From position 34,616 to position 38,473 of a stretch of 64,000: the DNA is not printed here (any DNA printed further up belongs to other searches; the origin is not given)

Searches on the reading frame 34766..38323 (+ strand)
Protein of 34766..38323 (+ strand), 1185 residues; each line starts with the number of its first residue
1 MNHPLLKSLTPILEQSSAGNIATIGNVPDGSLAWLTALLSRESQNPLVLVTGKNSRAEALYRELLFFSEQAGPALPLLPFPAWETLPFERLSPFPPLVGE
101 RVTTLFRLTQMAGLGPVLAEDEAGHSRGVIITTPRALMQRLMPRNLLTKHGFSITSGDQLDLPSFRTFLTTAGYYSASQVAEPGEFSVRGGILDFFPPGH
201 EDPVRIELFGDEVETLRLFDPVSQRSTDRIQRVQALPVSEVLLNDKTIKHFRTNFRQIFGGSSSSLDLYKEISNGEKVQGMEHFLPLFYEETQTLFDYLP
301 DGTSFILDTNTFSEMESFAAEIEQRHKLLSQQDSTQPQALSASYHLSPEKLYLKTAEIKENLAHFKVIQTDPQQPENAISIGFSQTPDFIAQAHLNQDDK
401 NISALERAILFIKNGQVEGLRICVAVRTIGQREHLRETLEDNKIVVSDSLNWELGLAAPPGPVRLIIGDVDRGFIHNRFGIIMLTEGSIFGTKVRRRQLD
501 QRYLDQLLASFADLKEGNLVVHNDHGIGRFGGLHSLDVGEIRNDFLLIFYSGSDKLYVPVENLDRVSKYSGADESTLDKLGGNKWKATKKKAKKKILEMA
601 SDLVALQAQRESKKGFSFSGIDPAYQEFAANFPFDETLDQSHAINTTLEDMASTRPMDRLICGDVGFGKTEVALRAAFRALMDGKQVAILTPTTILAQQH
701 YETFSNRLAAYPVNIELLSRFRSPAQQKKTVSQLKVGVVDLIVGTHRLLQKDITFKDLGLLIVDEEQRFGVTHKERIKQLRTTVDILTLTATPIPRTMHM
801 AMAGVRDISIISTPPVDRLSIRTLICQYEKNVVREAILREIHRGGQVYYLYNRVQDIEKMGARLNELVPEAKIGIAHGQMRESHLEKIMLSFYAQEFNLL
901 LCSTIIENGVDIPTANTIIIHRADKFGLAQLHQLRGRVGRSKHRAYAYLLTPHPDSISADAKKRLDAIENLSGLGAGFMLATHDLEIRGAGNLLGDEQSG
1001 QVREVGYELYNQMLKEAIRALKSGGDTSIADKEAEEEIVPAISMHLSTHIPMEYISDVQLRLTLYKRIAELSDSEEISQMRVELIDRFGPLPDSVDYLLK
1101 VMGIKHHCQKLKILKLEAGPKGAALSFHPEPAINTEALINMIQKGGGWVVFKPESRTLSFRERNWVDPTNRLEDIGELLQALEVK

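Call 13: search_protein_families(library=ncbifam, proteins=[window:34766-38323:+])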
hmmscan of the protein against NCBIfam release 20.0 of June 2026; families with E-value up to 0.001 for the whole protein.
window:34766-38323:+ (1185 aa): 26 families (the best 25 are shown)
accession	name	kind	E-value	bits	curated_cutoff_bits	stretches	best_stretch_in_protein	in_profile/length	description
NF007966.0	PRK10689.1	equivalog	0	1092.5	1329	1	17-1183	12-1143/1148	transcription-repair coupling factor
TIGR00580.2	mfd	equivalog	0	1080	800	1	169-1116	1-906/907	transcription-repair coupling factor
NF008168.0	PRK10917.2-2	equivalog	2.7e-118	396.4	718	1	610-1002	340-738/795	ATP-dependent DNA helicase RecG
NF008165.0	PRK10917.1-3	equivalog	9.3e-115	384.6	711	1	603-1002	231-635/692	ATP-dependent DNA helicase RecG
TIGR00643.1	recG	equivalog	1.1e-114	384.4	659.4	1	589-1001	188-607/629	ATP-dependent DNA helicase RecG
NF008170.0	PRK10917.2-4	equivalog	6.5e-100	335.3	975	1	608-1000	373-769/826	ATP-dependent DNA helicase RecG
NF008163.0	PRK10917.1-1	equivalog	1.3e-94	317.8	796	1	577-1003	210-644/692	ATP-dependent DNA helicase RecG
NF008164.0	PRK10917.1-2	equivalog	2.2e-94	317.1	785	1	589-1002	230-646/704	ATP-dependent DNA helicase RecG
NF008166.0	PRK10917.1-4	equivalog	3.4e-84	283.2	864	1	624-1001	265-655/705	ATP-dependent DNA helicase RecG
NF008167.0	PRK10917.2-1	equivalog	5.5e-78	262.8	995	1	623-1005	272-690/744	ATP-dependent DNA helicase RecG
NF008169.0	PRK10917.2-3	equivalog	5.6e-63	213.5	555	1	588-1002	184-583/610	ATP-dependent DNA helicase RecG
TIGR00595.1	priA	equivalog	1.2e-15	57.1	230.35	1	660-769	1-105/509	replication restart helicase PriA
NF003673.1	PRK05298.1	equivalog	2.1e-15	56.1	743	1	147-251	151-256/653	excinuclease ABC subunit UvrB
NF004071.0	PRK05580.2-3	equivalog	1.5e-14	52.9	1105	1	639-777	205-338/735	primosomal protein N'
NF004070.0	PRK05580.2-2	equivalog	1.9e-14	52.8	921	1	638-767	199-323/729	primosomal protein N'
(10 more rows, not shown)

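Call 15: find_homologous_proteins(query=window:34766-38323:+, max_evalue=1e-50)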
Query window:34766-38323:+ (1185 aa): 2055 proteins with E <= 1e-50 among 8000 candidates; the best 120 are listed.
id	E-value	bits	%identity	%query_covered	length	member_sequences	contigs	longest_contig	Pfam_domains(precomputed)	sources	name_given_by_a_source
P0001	0.0e+0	2667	100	100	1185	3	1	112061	PF02559.23,PF00270.36,PF17757.7,PF03461.21,PF00271.38,PF04851.22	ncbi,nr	ncbi:MAG: transcription-repair coupling factor [Magnetococcales bacterium]|nr:transcription-repair c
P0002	0.0e+0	2282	84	100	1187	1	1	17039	PF21132.3,PF02559.23,PF00270.36,PF17757.7,PF03461.21,PF00271.38,PF04851.22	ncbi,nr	ncbi:MAG: transcription-repair coupling factor [Magnetococcales bacterium]|nr:transcription-repair c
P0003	0.0e+0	2258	83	100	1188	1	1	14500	PF21132.3,PF02559.23,PF00270.36,PF17757.7,PF03461.21,PF00271.38,PF04851.22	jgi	jgi:transcription-repair coupling factor (superfamily II helicase)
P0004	0.0e+0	2156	80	100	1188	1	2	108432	PF21132.3,PF02559.23,PF00270.36,PF17757.7,PF03461.21,PF00271.38,PF04851.22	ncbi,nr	ncbi:MAG: transcription-repair coupling factor [Magnetococcales bacterium]|nr:transcription-repair c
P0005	0.0e+0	2101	77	100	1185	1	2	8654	PF21132.3,PF02559.23,PF00270.36,PF17757.7,PF03461.21,PF00271.38,PF04851.22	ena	-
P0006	0.0e+0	2023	74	100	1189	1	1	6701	PF21132.3,PF02559.23,PF00270.36,PF17757.7,PF03461.21,PF00271.38,PF04851.22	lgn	-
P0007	0.0e+0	1711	64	100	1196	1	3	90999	PF21132.3,PF02559.23,PF00270.36,PF17757.7,PF03461.21,PF00271.38,PF04851.22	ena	-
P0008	0.0e+0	1709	64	98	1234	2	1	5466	PF21132.3,PF02559.23,PF00270.36,PF17757.7,PF03461.21,PF00271.38,PF04851.22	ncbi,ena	-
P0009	0.0e+0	1709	63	100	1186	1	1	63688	PF21132.3,PF02559.23,PF00270.36,PF17757.7,PF03461.21,PF00271.38,PF04851.22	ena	-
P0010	0.0e+0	1706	63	99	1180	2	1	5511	PF21132.3,PF02559.23,PF00270.36,PF17757.7,PF03461.21,PF00271.38,PF04851.22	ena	-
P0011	0.0e+0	1702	64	98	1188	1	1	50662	PF21132.3,PF02559.23,PF00270.36,PF17757.7,PF03461.21,PF00271.38,PF04851.22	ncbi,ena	-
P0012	0.0e+0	1701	64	100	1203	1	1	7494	PF21132.3,PF02559.23,PF00270.36,PF17757.7,PF03461.21,PF00271.38,PF04851.22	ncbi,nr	ncbi:MAG: transcription-repair coupling factor [Magnetococcales bacterium]|nr:transcription-repair c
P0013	0.0e+0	1699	64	98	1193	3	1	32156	PF21132.3,PF02559.23,PF00270.36,PF17757.7,PF03461.21,PF00271.38,PF04851.22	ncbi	ncbi:MAG: transcription-repair coupling factor [Magnetococcus sp. XQGC-1]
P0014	0.0e+0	1690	63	98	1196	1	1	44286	PF21132.3,PF02559.23,PF00270.36,PF17757.7,PF03461.21,PF00271.38,PF04851.22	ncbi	ncbi:MAG: transcription-repair coupling factor [Magnetococcus sp. MYC-9]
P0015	0.0e+0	1686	63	100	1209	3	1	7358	PF21132.3,PF02559.23,PF00270.36,PF17757.7,PF03461.21,PF00271.38,PF04851.22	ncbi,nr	ncbi:MAG: transcription-repair coupling factor [Magnetococcales bacterium]|nr:transcription-repair c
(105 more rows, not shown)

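Call 20: find_encoding_contigs(protein=P0001, flank=10000, max_places=5)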
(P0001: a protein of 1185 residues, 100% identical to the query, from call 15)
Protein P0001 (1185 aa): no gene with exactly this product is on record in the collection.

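Call 59: find_encoding_contigs(protein=P0004, flank=10000, max_places=3)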
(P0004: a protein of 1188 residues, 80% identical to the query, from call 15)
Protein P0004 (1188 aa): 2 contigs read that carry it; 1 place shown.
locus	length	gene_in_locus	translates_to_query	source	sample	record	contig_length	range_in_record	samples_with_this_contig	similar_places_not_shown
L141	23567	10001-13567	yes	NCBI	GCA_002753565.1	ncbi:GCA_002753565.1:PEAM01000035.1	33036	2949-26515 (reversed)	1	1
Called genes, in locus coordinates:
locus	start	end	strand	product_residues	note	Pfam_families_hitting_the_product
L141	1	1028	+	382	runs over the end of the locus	PF04055:Radical_SAM, PF13353:Fer4_12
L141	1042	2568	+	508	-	PF13442:Cytochrome_CBB3, PF02239:Cytochrom_D1, PF25174:Beta-prop_THOC3 (faint)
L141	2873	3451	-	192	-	-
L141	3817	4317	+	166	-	PF02915:Rubrerythrin, PF21349:RUBY_RBDX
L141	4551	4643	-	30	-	-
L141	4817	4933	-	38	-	-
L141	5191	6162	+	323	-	PF02412:TSP_3 (weak), PF00691:OmpA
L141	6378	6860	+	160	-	PF08534:Redoxin, PF00578:AhpC-TSA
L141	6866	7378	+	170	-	-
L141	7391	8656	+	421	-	PF11871:DUF3391, PF13487:HD_5, PF01966:HD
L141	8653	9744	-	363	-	PF13439:Glyco_transf_4 (weak), PF00534:Glycos_transf_1, PF13524:Glyco_trans_1_2 (weak), PF13692:Glyco_trans_1_4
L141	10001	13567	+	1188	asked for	PF17757:UvrB_inter, PF21132:MFD_D3 (weak), PF02559:CarD_TRCF_RID, PF00270:DEAD, PF04851:ResIII, PF00271:Helicase_C, PF03461:TRCF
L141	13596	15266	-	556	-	PF01627:Hpt (weak), PF00072:Response_reg, PF00990:GGDEF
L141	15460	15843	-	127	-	PF00989:PAS, PF08448:PAS_4 (weak), PF13426:PAS_9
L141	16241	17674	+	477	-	PF00072:Response_reg, PF00004:AAA (faint), PF00158:Sigma54_activat, PF14532:Sigma54_activ_2, PF07724:AAA_2 (weak), PF07728:AAA_5 (weak), PF25601:AAA_lid_14, PF02954:HTH_8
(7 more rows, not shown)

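Call 60: find_encoding_contigs(protein=P0002, flank=10000, max_places=3)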
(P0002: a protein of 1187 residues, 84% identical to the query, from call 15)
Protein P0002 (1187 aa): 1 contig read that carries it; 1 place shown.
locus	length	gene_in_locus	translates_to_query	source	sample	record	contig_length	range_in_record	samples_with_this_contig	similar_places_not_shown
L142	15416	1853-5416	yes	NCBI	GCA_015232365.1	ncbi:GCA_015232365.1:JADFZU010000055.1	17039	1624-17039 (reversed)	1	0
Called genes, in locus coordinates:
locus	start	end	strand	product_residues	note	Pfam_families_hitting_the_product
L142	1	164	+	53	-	?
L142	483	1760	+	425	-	PF11871:DUF3391, PF13487:HD_5, PF01966:HD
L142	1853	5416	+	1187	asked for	PF17757:UvrB_inter, PF21132:MFD_D3 (weak), PF02559:CarD_TRCF_RID, PF00270:DEAD, PF04851:ResIII, PF00271:Helicase_C, PF03461:TRCF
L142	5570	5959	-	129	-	PF00989:PAS (weak), PF13426:PAS_9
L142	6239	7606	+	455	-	PF00072:Response_reg, PF07724:AAA_2 (faint), PF00004:AAA (faint), PF00158:Sigma54_activat, PF14532:Sigma54_activ_2, PF07728:AAA_5 (weak), PF25601:AAA_lid_14, PF02954:HTH_8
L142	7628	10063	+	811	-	PF00403:HMA, PF00122:E1-E2_ATPase, PF00702:Hydrolase, PF08282:Hydrolase_3 (faint)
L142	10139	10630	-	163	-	-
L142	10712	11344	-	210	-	PF00730:HhH-GPD, PF00633:HHH (faint)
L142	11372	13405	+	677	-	PF04879:Molybdop_Fe4S4, PF00384:Molybdopterin, PF01568:Molydop_binding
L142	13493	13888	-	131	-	PF04892:VanZ-LLP1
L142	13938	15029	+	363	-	PF00933:Glyco_hydro_3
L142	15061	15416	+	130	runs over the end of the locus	PF06155:GBBH-like_N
